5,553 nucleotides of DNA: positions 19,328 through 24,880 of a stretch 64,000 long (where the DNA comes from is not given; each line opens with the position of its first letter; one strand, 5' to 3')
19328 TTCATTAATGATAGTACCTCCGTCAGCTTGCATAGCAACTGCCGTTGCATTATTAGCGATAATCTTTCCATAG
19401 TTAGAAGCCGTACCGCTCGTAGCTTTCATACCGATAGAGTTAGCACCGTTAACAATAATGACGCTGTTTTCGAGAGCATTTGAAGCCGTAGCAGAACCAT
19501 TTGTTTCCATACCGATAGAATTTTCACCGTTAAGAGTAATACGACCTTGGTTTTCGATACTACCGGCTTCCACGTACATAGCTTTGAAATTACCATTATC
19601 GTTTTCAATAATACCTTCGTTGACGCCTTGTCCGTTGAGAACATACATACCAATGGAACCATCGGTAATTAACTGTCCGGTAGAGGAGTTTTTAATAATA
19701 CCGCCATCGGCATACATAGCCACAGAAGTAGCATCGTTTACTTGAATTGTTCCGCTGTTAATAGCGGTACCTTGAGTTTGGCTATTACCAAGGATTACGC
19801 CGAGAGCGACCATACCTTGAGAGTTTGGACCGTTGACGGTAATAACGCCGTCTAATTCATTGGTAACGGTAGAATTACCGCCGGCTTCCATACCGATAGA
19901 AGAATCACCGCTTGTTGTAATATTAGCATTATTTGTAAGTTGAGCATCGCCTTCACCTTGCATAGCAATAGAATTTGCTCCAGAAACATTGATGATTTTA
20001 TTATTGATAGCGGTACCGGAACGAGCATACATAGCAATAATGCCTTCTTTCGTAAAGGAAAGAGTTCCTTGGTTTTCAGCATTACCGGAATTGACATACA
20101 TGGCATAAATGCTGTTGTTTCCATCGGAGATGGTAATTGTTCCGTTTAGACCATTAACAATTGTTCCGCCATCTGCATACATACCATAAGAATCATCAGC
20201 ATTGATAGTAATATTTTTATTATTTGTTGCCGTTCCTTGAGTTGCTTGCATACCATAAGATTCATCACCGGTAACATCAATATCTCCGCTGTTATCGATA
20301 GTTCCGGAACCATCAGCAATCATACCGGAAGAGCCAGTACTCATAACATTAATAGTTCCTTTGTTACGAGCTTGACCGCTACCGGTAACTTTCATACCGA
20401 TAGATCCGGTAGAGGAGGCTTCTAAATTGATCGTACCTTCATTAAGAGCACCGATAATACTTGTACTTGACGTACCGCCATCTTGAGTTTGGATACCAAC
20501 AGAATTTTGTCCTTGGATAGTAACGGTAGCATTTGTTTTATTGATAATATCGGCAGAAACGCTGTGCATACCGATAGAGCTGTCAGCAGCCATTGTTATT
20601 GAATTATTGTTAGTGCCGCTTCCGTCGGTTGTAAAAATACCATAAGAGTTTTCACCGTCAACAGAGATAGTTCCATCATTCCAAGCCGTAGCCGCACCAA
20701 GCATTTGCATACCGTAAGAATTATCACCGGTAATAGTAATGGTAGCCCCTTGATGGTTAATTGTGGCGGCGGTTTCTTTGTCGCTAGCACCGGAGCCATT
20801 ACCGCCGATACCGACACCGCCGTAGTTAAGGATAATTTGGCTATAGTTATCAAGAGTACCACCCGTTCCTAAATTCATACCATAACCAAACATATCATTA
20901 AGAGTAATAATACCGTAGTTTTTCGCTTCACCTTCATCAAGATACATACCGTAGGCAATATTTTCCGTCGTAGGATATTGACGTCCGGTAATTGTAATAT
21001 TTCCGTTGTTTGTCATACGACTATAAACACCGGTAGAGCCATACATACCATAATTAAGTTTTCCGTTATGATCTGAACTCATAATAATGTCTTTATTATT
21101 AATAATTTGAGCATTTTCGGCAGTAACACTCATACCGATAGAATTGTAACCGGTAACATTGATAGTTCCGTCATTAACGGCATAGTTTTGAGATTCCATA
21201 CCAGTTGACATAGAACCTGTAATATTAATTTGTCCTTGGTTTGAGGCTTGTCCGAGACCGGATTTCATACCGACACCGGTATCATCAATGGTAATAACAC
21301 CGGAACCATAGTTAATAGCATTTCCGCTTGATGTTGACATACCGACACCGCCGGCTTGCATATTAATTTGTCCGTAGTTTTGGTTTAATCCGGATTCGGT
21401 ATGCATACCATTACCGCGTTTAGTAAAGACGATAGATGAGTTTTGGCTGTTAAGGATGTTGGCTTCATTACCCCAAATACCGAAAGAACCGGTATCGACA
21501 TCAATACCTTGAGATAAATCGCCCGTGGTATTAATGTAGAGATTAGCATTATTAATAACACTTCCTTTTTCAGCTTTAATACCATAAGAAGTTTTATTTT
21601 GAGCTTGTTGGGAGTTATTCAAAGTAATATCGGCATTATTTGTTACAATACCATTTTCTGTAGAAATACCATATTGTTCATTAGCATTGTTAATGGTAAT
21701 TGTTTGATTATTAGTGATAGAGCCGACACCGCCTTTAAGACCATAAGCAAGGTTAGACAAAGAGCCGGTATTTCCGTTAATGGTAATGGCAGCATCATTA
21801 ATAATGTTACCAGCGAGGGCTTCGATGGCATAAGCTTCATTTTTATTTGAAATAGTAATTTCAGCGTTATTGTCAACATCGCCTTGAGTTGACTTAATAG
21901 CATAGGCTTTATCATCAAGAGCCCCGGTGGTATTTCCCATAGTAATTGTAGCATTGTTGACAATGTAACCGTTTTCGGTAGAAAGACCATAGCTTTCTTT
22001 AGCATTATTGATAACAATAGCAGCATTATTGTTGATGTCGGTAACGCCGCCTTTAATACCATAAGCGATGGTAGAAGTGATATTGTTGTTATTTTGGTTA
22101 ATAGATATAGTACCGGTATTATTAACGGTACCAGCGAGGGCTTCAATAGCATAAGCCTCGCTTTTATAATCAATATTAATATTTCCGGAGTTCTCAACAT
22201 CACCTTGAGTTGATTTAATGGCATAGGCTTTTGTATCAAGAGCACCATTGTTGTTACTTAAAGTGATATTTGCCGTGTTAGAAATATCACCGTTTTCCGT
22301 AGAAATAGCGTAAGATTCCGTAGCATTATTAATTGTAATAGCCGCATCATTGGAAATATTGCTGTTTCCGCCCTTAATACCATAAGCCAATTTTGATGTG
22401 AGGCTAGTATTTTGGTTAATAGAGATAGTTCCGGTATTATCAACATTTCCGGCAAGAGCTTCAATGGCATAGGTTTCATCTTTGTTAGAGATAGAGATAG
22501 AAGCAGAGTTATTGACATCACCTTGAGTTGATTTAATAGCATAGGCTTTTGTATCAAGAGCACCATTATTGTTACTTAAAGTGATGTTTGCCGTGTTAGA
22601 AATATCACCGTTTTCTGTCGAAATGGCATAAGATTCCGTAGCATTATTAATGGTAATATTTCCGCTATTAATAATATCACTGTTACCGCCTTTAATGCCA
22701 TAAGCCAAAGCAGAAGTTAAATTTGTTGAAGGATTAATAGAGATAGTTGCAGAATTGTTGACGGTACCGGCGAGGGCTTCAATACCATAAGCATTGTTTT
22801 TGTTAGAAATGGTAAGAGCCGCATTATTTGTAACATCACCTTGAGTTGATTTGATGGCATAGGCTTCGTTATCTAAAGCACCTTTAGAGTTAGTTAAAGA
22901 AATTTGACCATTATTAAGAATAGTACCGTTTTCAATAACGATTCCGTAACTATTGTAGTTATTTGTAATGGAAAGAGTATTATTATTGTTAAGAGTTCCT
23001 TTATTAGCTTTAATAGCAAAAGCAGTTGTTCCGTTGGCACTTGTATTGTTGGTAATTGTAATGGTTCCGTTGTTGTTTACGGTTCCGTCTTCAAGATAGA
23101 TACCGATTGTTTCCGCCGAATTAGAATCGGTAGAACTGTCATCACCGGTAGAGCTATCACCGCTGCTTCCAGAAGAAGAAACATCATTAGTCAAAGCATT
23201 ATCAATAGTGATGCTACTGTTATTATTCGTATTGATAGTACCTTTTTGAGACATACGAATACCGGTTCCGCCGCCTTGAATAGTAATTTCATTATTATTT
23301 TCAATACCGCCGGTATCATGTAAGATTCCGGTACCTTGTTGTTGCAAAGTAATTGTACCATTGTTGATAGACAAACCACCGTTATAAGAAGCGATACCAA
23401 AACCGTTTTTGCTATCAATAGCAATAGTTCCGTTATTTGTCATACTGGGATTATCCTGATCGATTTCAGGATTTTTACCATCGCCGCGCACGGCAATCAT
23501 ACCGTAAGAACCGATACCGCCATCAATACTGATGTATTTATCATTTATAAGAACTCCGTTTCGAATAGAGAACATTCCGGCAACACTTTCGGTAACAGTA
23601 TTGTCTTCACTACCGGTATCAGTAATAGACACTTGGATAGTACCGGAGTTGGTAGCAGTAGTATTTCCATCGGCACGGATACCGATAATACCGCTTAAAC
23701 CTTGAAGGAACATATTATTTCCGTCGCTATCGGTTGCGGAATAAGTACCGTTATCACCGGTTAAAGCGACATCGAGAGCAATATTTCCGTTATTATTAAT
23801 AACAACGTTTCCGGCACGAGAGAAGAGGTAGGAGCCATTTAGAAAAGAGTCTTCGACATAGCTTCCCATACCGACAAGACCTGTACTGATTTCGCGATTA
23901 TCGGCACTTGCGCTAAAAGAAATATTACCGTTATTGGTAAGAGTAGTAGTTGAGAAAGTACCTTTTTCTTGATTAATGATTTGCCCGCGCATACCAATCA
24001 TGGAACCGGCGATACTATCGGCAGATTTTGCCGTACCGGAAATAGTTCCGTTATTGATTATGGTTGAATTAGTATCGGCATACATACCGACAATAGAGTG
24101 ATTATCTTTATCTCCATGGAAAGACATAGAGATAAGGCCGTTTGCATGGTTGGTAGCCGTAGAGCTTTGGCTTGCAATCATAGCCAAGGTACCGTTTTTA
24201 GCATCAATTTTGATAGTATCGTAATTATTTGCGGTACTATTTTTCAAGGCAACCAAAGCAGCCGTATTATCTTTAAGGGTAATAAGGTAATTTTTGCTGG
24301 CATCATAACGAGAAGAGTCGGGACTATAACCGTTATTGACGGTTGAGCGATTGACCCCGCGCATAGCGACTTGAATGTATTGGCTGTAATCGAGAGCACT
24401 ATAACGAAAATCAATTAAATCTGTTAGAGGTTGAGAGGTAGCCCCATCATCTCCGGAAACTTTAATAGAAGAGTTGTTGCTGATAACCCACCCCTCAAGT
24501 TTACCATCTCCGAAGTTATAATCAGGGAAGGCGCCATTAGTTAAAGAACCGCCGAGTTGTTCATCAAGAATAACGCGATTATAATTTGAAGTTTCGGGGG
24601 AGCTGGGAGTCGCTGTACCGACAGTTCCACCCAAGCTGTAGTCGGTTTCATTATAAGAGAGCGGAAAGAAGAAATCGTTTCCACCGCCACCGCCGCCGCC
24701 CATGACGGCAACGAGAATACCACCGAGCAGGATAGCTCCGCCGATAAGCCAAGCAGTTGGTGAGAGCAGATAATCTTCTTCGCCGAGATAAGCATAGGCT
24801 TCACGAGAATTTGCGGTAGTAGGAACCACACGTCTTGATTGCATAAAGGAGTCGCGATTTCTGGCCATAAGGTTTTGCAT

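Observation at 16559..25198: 2,879-aa autotransporter with an atypical N-terminal architecture (signal peptide – ankyrin-like module – hydrophobic helix – Gly7 run)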

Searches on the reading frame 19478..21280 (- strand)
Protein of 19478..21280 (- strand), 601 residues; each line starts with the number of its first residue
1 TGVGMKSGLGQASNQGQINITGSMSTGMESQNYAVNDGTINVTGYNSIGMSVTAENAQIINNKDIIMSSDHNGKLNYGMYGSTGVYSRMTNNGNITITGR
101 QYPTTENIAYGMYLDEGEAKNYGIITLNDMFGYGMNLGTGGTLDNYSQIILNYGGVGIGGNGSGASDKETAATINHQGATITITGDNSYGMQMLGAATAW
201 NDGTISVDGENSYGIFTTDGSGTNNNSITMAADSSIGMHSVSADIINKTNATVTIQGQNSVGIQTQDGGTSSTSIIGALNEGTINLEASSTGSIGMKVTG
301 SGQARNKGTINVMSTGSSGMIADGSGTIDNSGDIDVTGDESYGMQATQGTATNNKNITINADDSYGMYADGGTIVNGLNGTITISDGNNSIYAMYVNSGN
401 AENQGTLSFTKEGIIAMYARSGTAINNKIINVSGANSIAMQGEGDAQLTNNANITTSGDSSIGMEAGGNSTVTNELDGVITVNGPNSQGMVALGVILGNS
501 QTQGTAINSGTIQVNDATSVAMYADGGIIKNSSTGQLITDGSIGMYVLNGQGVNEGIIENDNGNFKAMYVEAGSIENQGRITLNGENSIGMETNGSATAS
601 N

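Call 10: search_protein_families(library=pfam, proteins=[window:19478-21280:-], max_evalue=10)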
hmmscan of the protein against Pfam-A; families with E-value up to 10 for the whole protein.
window:19478-21280:- (601 aa): 3 families
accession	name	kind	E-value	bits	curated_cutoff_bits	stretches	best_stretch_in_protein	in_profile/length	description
PF01157.24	Ribosomal_L21e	-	0.069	13.4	27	1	17-71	41-95/101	Ribosomal protein L21e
PF22675.2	KH-I_KHDC4-BBP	-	0.15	12.3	30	1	244-268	21-45/76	KHDC4/BBP-like, KH-domain type I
PF11485.14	STK_08120-like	-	0.16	12.5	21.6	1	94-128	54-88/136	STK_08120-like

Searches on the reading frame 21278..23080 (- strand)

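Call 10: search_protein_families(library=pfam, proteins=[window:21278-23080:-], max_evalue=10)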
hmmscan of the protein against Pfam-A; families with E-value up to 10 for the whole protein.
window:21278-23080:- (601 aa): 6 families
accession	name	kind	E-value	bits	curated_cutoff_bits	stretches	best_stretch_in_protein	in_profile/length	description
PF09629.16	YorP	-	0.012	16.3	25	0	144-173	37-66/71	YorP protein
PF20733.2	LRIM1_dimer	-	0.034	14.5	35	0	249-292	40-83/187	Dimerization domain in LRIM1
PF22223.1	ATR1_N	-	0.1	12.9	27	0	205-225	3-23/50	ATR1 N-terminal domain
PF10882.14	bPH_5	-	0.16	12.5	22.5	0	351-373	69-91/100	Bacterial PH domain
PF12498.13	bZIP_C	-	2.3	9.8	22.7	1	216-272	17-74/119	Basic leucine-zipper C terminal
PF03173.19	CHB_HEX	-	3.7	7.6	25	0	251-290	11-53/160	Putative carbohydrate binding domain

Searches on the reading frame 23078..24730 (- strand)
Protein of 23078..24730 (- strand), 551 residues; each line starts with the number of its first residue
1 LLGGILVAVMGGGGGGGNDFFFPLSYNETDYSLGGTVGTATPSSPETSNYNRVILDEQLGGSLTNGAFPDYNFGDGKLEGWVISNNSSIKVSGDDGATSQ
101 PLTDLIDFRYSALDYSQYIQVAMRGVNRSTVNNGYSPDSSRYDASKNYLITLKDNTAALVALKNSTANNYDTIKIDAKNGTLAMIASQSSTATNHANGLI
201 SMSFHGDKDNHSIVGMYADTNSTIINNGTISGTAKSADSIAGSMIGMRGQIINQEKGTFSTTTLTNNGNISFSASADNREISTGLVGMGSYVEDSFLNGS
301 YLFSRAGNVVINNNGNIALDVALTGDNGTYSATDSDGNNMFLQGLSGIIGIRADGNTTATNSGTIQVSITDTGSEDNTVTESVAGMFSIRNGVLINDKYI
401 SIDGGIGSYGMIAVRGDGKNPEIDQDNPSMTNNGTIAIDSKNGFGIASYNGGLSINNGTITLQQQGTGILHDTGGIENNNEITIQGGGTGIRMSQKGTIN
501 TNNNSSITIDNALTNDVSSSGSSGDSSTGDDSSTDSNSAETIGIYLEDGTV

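Call 10: search_protein_families(library=pfam, proteins=[window:23078-24730:-], max_evalue=10)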
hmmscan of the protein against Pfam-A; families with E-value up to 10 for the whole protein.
window:23078-24730:- (551 aa): 1 family
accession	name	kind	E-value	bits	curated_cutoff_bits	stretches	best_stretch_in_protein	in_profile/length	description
PF12565.13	DUF3747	-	0.13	12.1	25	1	127-176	85-135/175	Protein of unknown function (DUF3747)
